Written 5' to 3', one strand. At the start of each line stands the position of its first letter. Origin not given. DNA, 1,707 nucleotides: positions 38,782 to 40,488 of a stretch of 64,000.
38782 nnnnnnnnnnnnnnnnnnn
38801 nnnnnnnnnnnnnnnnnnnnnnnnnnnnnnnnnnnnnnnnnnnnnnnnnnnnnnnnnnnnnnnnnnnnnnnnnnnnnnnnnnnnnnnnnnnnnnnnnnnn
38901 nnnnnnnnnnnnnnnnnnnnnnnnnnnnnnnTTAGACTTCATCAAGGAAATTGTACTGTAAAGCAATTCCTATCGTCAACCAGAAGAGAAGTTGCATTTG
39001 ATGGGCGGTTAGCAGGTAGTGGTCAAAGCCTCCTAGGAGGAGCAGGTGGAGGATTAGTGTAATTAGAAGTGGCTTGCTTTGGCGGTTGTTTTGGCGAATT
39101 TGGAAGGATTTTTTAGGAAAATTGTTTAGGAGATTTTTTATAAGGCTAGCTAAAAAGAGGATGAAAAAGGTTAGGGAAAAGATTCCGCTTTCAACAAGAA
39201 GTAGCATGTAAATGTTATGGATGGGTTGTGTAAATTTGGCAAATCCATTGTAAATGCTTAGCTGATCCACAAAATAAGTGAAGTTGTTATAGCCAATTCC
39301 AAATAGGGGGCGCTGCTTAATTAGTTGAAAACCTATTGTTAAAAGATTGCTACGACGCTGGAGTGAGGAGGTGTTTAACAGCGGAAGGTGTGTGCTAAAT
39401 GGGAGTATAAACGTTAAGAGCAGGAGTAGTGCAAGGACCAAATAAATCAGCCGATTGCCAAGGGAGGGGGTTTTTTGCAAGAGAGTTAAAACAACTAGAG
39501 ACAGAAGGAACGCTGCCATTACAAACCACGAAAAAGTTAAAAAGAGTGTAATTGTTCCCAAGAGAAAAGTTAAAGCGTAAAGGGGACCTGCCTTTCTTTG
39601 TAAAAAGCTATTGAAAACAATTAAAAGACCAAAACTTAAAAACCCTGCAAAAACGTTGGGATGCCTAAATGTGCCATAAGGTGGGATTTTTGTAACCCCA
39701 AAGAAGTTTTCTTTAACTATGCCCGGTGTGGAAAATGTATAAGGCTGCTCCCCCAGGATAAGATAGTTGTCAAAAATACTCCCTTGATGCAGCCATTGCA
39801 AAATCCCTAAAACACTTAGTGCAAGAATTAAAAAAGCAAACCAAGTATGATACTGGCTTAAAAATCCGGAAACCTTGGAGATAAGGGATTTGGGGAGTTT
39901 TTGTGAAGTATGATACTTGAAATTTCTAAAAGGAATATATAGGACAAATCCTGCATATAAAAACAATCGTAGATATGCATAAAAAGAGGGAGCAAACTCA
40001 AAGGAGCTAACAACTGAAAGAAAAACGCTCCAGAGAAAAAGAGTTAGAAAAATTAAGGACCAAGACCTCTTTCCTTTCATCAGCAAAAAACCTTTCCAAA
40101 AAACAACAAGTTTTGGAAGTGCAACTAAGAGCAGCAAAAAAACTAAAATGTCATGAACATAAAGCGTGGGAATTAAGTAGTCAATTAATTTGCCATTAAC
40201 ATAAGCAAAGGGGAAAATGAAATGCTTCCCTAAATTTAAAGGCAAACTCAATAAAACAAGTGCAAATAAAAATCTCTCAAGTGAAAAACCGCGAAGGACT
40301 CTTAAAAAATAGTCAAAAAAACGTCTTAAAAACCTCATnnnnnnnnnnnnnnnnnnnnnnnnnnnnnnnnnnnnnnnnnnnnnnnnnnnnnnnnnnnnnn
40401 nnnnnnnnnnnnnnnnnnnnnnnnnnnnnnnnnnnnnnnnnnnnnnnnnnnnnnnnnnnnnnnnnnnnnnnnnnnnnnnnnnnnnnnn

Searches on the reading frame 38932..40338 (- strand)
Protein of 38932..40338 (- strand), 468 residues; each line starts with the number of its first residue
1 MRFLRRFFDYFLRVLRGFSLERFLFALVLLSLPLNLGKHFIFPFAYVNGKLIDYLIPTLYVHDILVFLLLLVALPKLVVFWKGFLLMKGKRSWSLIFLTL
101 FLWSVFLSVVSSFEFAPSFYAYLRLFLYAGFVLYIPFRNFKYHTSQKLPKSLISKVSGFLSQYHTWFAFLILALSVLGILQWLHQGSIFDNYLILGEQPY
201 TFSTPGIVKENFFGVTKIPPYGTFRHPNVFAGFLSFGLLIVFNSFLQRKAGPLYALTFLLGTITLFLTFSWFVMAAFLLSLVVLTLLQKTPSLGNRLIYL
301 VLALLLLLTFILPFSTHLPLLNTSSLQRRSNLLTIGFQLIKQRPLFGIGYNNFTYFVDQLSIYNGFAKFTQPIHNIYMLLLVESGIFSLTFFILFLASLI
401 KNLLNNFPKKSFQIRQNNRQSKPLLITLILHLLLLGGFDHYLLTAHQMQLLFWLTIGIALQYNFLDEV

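Call 63: search_protein_families(library=pfam, proteins=[window:38932-40338:-], max_evalue=0.001)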
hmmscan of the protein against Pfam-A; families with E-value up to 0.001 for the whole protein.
window:38932-40338:- (468 aa): 1 family
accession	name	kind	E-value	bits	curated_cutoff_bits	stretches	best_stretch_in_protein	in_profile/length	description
PF04932.20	Wzy_C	-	3.6e-13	50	31.7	1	256-393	1-149/149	O-Antigen ligase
